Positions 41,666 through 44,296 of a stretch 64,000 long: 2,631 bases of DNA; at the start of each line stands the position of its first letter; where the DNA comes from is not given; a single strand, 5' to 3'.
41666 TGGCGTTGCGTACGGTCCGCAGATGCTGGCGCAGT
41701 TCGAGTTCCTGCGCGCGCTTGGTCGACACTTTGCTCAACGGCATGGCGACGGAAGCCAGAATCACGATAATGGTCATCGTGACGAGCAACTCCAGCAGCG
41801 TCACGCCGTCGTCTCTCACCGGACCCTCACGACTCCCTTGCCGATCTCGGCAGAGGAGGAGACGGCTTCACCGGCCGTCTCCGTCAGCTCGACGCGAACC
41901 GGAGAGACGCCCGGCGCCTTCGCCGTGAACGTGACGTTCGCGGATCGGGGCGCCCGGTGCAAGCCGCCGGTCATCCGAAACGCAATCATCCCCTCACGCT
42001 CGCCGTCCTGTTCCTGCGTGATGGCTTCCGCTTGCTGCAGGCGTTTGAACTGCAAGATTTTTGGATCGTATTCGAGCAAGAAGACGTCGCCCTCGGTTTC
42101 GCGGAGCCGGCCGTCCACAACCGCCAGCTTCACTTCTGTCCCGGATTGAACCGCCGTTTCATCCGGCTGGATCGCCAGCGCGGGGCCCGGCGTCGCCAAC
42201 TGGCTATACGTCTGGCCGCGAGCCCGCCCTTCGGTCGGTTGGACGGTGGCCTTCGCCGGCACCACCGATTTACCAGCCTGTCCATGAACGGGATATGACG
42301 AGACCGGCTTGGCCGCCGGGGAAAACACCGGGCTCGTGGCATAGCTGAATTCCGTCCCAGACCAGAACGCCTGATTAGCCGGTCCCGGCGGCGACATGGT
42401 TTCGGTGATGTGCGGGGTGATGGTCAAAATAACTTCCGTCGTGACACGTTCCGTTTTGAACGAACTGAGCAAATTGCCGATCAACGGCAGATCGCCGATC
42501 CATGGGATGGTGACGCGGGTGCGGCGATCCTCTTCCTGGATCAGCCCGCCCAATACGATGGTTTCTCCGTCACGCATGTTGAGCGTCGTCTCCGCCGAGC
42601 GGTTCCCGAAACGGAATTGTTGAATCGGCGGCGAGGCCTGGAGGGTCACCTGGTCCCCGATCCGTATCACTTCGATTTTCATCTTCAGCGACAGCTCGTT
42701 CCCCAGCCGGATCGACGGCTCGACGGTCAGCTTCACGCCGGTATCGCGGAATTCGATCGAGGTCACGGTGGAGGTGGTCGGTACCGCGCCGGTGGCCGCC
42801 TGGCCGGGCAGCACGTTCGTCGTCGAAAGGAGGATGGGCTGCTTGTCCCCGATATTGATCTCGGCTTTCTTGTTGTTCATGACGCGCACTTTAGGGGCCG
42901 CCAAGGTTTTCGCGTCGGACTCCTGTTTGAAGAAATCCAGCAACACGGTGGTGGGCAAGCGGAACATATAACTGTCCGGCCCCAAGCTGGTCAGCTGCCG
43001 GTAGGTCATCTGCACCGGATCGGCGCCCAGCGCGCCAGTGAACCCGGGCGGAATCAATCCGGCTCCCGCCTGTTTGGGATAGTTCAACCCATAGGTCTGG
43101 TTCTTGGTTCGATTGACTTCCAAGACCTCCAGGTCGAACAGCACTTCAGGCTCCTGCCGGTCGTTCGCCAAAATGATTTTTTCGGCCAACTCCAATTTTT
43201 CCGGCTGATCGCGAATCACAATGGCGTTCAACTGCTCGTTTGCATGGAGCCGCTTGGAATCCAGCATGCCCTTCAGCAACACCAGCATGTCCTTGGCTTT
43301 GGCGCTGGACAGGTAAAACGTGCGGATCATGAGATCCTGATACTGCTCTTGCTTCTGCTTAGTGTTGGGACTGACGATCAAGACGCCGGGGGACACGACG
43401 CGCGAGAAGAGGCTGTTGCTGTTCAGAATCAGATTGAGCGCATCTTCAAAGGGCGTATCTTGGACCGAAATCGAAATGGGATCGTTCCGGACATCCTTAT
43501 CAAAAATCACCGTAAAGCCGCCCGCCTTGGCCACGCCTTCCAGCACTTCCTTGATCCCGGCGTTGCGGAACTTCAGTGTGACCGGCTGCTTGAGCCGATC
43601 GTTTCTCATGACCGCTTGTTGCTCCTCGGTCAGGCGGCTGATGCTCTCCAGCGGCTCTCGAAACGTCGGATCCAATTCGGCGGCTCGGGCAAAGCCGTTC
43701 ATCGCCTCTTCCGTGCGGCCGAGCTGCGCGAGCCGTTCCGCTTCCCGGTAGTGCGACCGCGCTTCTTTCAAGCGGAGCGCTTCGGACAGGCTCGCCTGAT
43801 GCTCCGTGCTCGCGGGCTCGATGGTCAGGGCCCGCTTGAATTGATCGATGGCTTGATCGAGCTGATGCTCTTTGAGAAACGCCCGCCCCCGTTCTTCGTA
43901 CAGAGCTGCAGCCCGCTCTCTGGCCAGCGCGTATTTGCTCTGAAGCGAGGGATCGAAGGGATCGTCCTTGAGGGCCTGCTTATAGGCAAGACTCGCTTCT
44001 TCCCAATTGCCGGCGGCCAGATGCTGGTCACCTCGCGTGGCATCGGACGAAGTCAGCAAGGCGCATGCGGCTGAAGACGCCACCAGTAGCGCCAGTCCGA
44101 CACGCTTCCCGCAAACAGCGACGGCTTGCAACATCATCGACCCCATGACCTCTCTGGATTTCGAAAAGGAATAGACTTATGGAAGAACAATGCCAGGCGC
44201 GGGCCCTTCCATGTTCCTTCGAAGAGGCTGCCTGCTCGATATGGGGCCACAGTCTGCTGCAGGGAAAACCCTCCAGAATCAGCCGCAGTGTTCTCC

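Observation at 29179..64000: Candidate undescribed system: a secretin/type-IV-filament machine physically merged with glycan synthesis and glycan-binding proteins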

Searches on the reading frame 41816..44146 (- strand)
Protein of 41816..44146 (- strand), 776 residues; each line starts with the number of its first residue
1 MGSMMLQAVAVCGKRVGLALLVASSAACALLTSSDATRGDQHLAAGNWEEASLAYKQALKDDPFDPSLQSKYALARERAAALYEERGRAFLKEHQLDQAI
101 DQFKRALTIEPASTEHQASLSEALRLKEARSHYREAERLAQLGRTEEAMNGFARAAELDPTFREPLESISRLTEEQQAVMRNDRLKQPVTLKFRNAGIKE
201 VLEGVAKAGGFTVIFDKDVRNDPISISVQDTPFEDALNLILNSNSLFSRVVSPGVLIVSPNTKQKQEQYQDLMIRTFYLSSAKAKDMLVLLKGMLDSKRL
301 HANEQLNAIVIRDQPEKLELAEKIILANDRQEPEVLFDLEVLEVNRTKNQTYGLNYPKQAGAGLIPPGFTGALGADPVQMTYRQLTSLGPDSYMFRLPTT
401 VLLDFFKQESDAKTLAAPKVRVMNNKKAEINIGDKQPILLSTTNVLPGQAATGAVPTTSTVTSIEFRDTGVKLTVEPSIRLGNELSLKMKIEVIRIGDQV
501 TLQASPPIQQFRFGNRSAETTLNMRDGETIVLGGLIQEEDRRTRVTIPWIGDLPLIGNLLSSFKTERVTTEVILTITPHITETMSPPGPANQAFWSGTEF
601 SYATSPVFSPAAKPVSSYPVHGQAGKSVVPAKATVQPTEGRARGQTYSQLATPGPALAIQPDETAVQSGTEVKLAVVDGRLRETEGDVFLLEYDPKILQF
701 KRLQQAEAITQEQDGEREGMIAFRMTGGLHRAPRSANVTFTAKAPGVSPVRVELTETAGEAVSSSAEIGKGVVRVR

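Call 4: search_protein_families(library=pfam, proteins=[window:41816-44146:-])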
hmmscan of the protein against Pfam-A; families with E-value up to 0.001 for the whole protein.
window:41816-44146:- (776 aa): 10 families
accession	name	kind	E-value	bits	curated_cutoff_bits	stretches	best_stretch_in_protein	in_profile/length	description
PF00263.26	Secretin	-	5.5e-36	124.1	27.5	1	407-581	3-168/169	Bacterial type II and III secretion system protein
PF07719.23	TPR_2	-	1e-13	50.6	27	0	80-112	1-33/34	Tetratricopeptide repeat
PF13414.12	TPR_11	-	1.1e-12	47.8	26.8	1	39-75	1-37/42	TPR repeat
PF00515.34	TPR_1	-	5.8e-10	39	27.8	0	82-111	3-32/34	Tetratricopeptide repeat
PF13428.12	TPR_14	-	2.5e-09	37.3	23.5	0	38-73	7-42/44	Tetratricopeptide repeat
PF03958.22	Secretin_N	-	2.9e-09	37.5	28.2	1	275-332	2-67/69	Bacterial type II/III secretion system short domain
PF23914.1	TPR_CcmH_CycH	-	2.5e-06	27.9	42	0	87-139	57-109/158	Cytochrome c-type biogenesis protein H TPR domain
PF07660.19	STN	-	2.5e-05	24.4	28.4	0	211-260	1-51/52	Secretin and TonB N terminus short domain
PF13181.12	TPR_8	-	4.8e-05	23.6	25.7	0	82-112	3-33/34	Tetratricopeptide repeat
PF13432.12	TPR_16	-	0.00024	21.9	32.7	0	38-111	3-62/65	Tetratricopeptide repeat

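Call 10: search_protein_families(library=ncbifam, proteins=[window:41816-44146:-])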
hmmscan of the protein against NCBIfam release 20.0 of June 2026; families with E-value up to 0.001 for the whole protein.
window:41816-44146:- (776 aa): 11 families
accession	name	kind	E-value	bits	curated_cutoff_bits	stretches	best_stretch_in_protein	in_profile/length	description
TIGR02517.1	type_II_gspD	equivalog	1.2e-45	156.1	351.35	2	298-582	301-591/600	type II secretion system secretin GspD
TIGR02515.1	IV_pilus_PilQ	subfamily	8.6e-38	130.4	284.35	2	403-581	265-427/428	type IV pilus secretin PilQ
TIGR02519.1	pilus_MshL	equivalog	1e-26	93.6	250.2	1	304-580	5-289/290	pilus (MSHA type) biogenesis protein MshL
NF010083.0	PRK13568.1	equivalog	7.4e-23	81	554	1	175-580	14-416/419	DNA uptake porin HofQ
TIGR02516.1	type_III_yscC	equivalog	5.4e-20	71.4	238.45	1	296-581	197-461/463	type III secretion system outer membrane ring subunit SctC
NF007851.2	PRK10560.1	exception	4.2e-15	55.5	598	1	446-582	281-410/412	DNA uptake porin HofQ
NF042912.1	Amuc_1098_fam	equivalog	6.1e-15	54.3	750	1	508-581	723-796/805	Amuc_1098 family type IV pilus outer membrane protein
NF011873.0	PRK15346.1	equivalog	1.9e-14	53.2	524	1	297-566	235-479/499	EscC/YscC/HrcC family type III secretion system outer membrane ring protein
NF040658.1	Myxo_OME_TraC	equivalog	1e-09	37.6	500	1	86-182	40-139/602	outer membrane exchange accessory lipoprotein TraC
TIGR02520.1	pilus_B_mal_scr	equivalog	1.7e-08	33.5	287.65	1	291-545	228-482/513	PilN family type IVB pilus formation outer membrane protein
NF040959.1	MamA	equivalog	0.00032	20.2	200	0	86-114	145-173/204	magnetosome protein MamA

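Call 14: find_homologous_proteins(query=window:41816-44146:-, max_evalue=1e-10)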
Query window:41816-44146:- (776 aa): 1261 proteins with E <= 1e-10 among 8000 candidates; the best 120 are listed.
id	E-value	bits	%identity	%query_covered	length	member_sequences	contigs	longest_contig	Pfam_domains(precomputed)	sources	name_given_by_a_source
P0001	0.0e+0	1684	99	100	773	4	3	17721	PF23914.2,PF13414.13,PF00515.35,PF03958.23,PF00263.27,PF13428.13,PF07719.24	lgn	-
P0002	0.0e+0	1513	89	99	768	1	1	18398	PF23914.2,PF13414.13,PF00515.35,PF03958.23,PF13432.13,PF00263.27,PF07660.20,PF13428.13,PF13181.13,PF07719.24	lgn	-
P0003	0.0e+0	1404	85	99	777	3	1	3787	PF23914.2,PF13414.13,PF00515.35,PF03958.23,PF13432.13,PF00263.27,PF13428.13,PF07719.24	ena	-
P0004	0.0e+0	1382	84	98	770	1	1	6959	PF23914.2,PF13414.13,PF00515.35,PF03958.23,PF00263.27,PF07660.20,PF13428.13,PF07719.24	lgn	-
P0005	0.0e+0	1380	84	98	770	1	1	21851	PF23914.2,PF13414.13,PF00515.35,PF03958.23,PF00263.27,PF07660.20,PF13428.13,PF07719.24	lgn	-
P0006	0.0e+0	1378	83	97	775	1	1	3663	PF23914.2,PF13414.13,PF00515.35,PF03958.23,PF13432.13,PF00263.27,PF13428.13,PF07719.24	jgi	jgi:general secretion pathway protein D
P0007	0.0e+0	1362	83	98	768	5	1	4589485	PF23914.2,PF13414.13,PF00515.35,PF03958.23,PF13432.13,PF00263.27,PF13428.13,PF07719.24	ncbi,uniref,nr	ncbi:secretin N-terminal domain-containing protein [Nitrospira moscoviensis]|uniref:secretin N-termi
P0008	0.0e+0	1360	83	97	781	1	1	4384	PF23914.2,PF13414.13,PF00515.35,PF03958.23,PF13432.13,PF00263.27,PF13428.13,PF07719.24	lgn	-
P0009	0.0e+0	1355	81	99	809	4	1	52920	PF23914.2,PF13414.13,PF00515.35,PF03958.23,PF13432.13,PF00263.27,PF13428.13,PF07719.24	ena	-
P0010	0.0e+0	1349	83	97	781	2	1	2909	PF23914.2,PF13414.13,PF00515.35,PF03958.23,PF13432.13,PF00263.27,PF13428.13,PF07719.24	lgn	-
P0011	0.0e+0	1348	82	97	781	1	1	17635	PF13414.13,PF00515.35,PF03958.23,PF00263.27,PF13428.13,PF07719.24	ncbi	-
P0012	0.0e+0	1343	81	98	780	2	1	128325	PF23914.2,PF13414.13,PF00515.35,PF03958.23,PF13432.13,PF00263.27,PF13428.13,PF07719.24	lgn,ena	-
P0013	0.0e+0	1339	81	97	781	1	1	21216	PF13414.13,PF00515.35,PF03958.23,PF00263.27,PF13428.13,PF07719.24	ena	-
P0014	0.0e+0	1317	77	100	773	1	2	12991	PF23914.2,PF13414.13,PF00515.35,PF03958.23,PF13432.13,PF00263.27,PF13428.13,PF07719.24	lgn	-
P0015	0.0e+0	1310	79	99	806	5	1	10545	PF23914.2,PF13414.13,PF00515.35,PF03958.23,PF13432.13,PF00263.27,PF07660.20,PF13428.13,PF07719.24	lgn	-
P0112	0.0e+0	1179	71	97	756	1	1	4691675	PF13414.13,PF00515.35,PF03958.23,PF13432.13,PF00263.27,PF13428.13,PF13181.13,PF07719.24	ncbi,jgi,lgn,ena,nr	ncbi:MAG: putative secretion system W protein GspD-like [Nitrospira sp.]|jgi:general secretion pathw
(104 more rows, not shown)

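Call 16: find_encoding_contigs(protein=P0007, flank=10000, max_places=2)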
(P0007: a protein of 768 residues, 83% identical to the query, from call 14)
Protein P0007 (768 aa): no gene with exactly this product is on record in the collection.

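Call 17: find_encoding_contigs(protein=P0112, flank=10000, max_places=2)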
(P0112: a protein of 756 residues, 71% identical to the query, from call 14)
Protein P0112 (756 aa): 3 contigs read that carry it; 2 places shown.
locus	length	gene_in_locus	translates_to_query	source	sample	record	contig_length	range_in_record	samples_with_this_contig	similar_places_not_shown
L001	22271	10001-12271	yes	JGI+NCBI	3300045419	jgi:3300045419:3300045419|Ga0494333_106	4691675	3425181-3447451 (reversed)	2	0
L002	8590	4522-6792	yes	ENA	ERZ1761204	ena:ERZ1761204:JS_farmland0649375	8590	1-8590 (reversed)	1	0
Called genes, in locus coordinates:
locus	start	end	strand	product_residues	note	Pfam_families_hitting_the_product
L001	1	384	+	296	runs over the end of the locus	PF01018:GTP1_OBG, PF01926:MMR_HSR1, PF02421:FeoB_N (weak)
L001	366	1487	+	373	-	PF00696:AA_kinase, PF01472:PUA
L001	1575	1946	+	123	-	PF13340:DUF4096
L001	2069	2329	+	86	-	PF01609:DDE_Tnp_1, PF13586:DDE_Tnp_1_2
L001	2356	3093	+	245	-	PF01467:CTP_transf_like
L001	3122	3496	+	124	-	PF02410:RsfS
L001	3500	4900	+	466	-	PF21033:RMD1-3 (faint), PF00515:TPR_1 (faint), PF25058:ARM_TT21 (faint), PF25062:ARM_TT21_N (weak), PF12895:ANAPC3, PF13424:TPR_12 (weak), PF14559:TPR_19, PF18073:Zn_ribbon_LapB (weak), +15 more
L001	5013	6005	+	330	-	PF04055:Radical_SAM, PF06968:BATS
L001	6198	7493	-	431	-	PF03721:UDPG_MGDP_dh_N, PF00984:UDPG_MGDP_dh, PF03720:UDPG_MGDP_dh_C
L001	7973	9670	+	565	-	PF19190:BACON_2, PF00041:fn3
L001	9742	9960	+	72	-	-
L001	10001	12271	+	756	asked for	PF00515:TPR_1 (faint), PF07719:TPR_2 (faint), PF13181:TPR_8 (faint), PF13414:TPR_11 (faint), PF13428:TPR_14 (faint), PF13432:TPR_16 (faint), PF03958:Secretin_N, PF00263:Secretin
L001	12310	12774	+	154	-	-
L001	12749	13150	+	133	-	PF07963:N_methyl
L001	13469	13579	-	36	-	-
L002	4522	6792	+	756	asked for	PF00515:TPR_1 (faint), PF07719:TPR_2 (faint), PF13181:TPR_8 (faint), PF13414:TPR_11 (faint), PF13428:TPR_14 (faint), PF13432:TPR_16 (faint), PF03958:Secretin_N, PF00263:Secretin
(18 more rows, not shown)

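Call 21: find_related_loci(query=A1, collection=genome_contigs, flank=10000)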
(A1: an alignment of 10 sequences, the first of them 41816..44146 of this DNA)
Query A1 (776 aa) in genome_contigs; peptide patterns used: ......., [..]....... (x = any residue, [..] = any of these).
518 stretches matched a pattern; 201 encode a relative of the query (tblastn E <= 1e-3); the best 80 are kept; 80 distinct loci.
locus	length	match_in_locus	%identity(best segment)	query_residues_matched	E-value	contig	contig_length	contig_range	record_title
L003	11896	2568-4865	85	12-776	0e+0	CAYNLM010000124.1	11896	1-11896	MAG TPA_asm: uncultured Nitrospira sp. isolate SRP093762_co1_58 genome assembly, contig: NODE_3128_length_11896_cov_8.79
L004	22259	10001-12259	83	18-776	0e+0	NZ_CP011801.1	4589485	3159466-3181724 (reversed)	Nitrospira moscoviensis strain NSP M-1 chromosome, complete genome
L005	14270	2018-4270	82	27-771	0e+0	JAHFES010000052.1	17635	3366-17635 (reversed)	MAG: Nitrospiraceae bacterium isolate nzgw274 NODE_1033_length_17636_cov_51.422609, whole genome shotgun sequence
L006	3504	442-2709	79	17-776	0e+0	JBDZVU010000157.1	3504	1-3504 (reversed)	MAG: Nitrospiraceae bacterium isolate PE_soil10 NODE_13024_length_3504, whole genome shotgun sequence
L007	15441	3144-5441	79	12-776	0e+0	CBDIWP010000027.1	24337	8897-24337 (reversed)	uncultured bacterium isolate sfNOB_N2 genome assembly, contig: k127_533011, whole genome shotgun sequence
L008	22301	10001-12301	77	12-776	0e+0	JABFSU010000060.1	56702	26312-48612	MAG: Nitrospira sp. isolate WB-IL-20 seq_195, whole genome shotgun sequence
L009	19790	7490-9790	77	12-776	0e+0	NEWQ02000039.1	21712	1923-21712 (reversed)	MAG: Nitrospira sp. CG24D Nitrospira_sp_RSF21_CG24_D_39, whole genome shotgun sequence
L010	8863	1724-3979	78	29-776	0e+0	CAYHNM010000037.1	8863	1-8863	MAG TPA_asm: uncultured Nitrospira sp. isolate ERP119705_co13_527 genome assembly, contig: NODE_9909_length_8863_cov_11.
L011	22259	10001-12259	77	26-776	0e+0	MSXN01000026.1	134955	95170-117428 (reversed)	MAG: Nitrospira sp. ST-bin5 1523, whole genome shotgun sequence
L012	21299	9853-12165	76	2-776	0e+0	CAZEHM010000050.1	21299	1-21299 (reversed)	MAG TPA_asm: uncultured Nitrospira sp. isolate binchicken_co199_128 genome assembly, contig: NODE_1872_length_21299_cov_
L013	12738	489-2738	77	26-776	0e+0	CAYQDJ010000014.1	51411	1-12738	MAG TPA_asm: uncultured Nitrospira sp. isolate SRP217488_co1_207 genome assembly, contig: NODE_234_length_51411_cov_5.11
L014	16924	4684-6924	78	29-771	0e+0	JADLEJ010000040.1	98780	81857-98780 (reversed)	MAG: Nitrospira sp. isolate SJ32 c_000000945495, whole genome shotgun sequence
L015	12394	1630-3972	75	1-776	0e+0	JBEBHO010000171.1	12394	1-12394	MAG: Nitrospira sp. isolate ATF_24 NODE_2508_length_12394_cov_8.023424, whole genome shotgun sequence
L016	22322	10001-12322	71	8-776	0e+0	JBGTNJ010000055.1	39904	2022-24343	MAG: Nitrospira sp. isolate JTS-RE385 k141_7949624, whole genome shotgun sequence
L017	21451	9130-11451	71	8-776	0e+0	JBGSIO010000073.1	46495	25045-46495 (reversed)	MAG: Nitrospira sp. isolate JTS-AC133 k141_3655783, whole genome shotgun sequence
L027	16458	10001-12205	74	26-756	0e+0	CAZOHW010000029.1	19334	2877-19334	MAG TPA_asm: uncultured Nitrospira sp. isolate SRP093762_co1_97 genome assembly, contig: NODE_1700_length_19334_cov_7.90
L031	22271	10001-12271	71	12-765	0e+0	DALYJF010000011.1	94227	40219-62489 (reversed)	MAG TPA_asm: Nitrospira sp. isolate CTOTU46610 NODE_26_length_94227_cov_5.137259, whole genome shotgun sequence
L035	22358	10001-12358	70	7-776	0e+0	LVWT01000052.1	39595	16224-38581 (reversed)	MAG: Nitrospira sp. SG-bin2 contig6053, whole genome shotgun sequence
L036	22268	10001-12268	70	26-776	0e+0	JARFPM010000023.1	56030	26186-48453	MAG: Nitrospira sp. isolate bin_25 scaffold_548, whole genome shotgun sequence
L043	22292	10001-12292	69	7-771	0e+0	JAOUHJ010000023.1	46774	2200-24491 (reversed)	MAG: Nitrospira sp. isolate 4_1_May_SF_Bin59 4_1_May_SF_Bin59_scaffold_233_c1, whole genome shotgun sequence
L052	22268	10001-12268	70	27-776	0e+0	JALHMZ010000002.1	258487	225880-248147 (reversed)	MAG: Nitrospira sp. isolate Bin_49_2_2 c_000000000266, whole genome shotgun sequence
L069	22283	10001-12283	69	26-776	0e+0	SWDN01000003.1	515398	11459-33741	MAG: Nitrospira sp. isolate RSF48 Nitrospira_sp_RSF48_3, whole genome shotgun sequence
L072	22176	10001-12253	68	22-776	0e+0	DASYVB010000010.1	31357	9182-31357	MAG TPA_asm: Nitrospiraceae bacterium isolate SMAG_U4610 k141_2616119, whole genome shotgun sequence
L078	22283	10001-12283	68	26-776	0e+0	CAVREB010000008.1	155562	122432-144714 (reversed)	MAG: uncultured Nitrospiraceae bacterium isolate MFD10007.bin.1.59 genome assembly, contig: contig_55593, whole genome s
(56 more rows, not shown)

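Call 33: search_solved_structures(query=window:41816-44146:-, max_evalue=0.001)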
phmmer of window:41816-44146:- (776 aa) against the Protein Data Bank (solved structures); distinct sequences matched with E-value up to 0.001: 28.
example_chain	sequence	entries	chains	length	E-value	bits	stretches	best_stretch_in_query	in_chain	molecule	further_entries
6i1x_A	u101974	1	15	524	2.4e-18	69.6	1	300-580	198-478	Type II secretion system protein D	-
5wln_G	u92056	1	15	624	8.5e-18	67.8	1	300-581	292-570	Type II secretion system protein D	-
3jc8_Qa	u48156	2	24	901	1.9e-17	66.6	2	187-380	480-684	PilQ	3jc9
9qhb_A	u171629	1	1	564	1.1e-16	64.1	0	55-123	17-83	Engineered tetratricopeptide repeat protein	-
9k8v_A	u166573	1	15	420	3.3e-16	62.5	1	400-580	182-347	General secretion pathway protein D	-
6i1y_A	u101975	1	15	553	4.7e-16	62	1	400-581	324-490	General secretion pathway protein GspD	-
5w68_A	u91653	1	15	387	5.7e-16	61.7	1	401-587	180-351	Putative type II secretion protein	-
5wq7_A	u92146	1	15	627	9.1e-16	61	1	292-580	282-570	Putative type II secretion system protein D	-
5zdh_A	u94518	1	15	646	1.5e-15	60.3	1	401-589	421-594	Type II secretion system protein D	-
5wq8_A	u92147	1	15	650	1.7e-15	60.1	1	400-580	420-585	Type II secretion system protein D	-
6hcg_A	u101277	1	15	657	6.7e-15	58.2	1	300-581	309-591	Type II secretion system protein D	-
8jvb_A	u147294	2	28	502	9e-15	57.8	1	400-584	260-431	Type II and III secretion system protein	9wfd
5wq9_A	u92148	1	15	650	1.1e-14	57.4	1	400-580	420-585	Type II secretion system protein D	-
6ve2_A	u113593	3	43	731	4.8e-14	55.4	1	442-582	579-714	Fimbrial assembly protein PilQ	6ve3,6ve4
8bu0_A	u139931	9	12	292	6.4e-14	54.9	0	69-123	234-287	Consensus tetratricopeptide repeat protein | Crystal structure of an 8-repeat consensus TPR superhelix with Zinc. | Monomer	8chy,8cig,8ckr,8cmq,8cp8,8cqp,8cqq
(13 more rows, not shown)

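Call 46: search_protein_families(library=pfam, alignment_id=A3, max_evalue=0.00001)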
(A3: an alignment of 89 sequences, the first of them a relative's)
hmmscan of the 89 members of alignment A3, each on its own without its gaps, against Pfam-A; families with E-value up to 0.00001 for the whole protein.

A. member 1, L001:366-1487:+ (373 aa): 2 families
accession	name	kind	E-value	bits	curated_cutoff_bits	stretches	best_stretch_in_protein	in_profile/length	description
PF00696.33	AA_kinase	-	2.9e-47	161.8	24.9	1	10-240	1-234/234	Amino acid kinase family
PF01472.26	PUA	-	1.4e-19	70.3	24.8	1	282-354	1-72/74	PUA domain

B. families by the number of members that match (of 89 scanned): 127 families (the first 25 are shown)
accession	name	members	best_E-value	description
PF13614.12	AAA_31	8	9.1e-14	AAA domain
PF13807.11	GNVR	8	1e-12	G-rich domain on putative tyrosine kinase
PF01656.29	CbiA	8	8.7e-08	CobQ/CobB/MinD/ParA nucleotide binding domain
PF00158.32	Sigma54_activat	6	2e-73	Sigma-54 interaction domain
PF02397.22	Bac_transf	6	1.3e-58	Bacterial sugar transferase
PF00072.30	Response_reg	6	4.5e-29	Response regulator receiver domain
PF07728.20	AAA_5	6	5.8e-19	AAA domain (dynein-related subfamily)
PF02719.21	Polysacc_synt_2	5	3e-113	Polysaccharide biosynthesis protein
PF02518.31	HATPase_c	5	5.7e-35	Histidine kinase-, DNA gyrase B-, and HSP90-like ATPase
PF25601.1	AAA_lid_14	5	1.4e-25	AAA+ ATPase lid domain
PF01370.27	Epimerase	5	3.5e-25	NAD dependent epimerase/dehydratase family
PF14532.12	Sigma54_activ_2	5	1.7e-22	Sigma-54 interaction domain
PF19190.6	BACON_2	5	1.8e-21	Viral BACON domain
PF00512.31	HisKA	5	5.9e-18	His Kinase A (phospho-acceptor) domain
PF04321.23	RmlD_sub_bind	5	1.8e-17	RmlD substrate binding domain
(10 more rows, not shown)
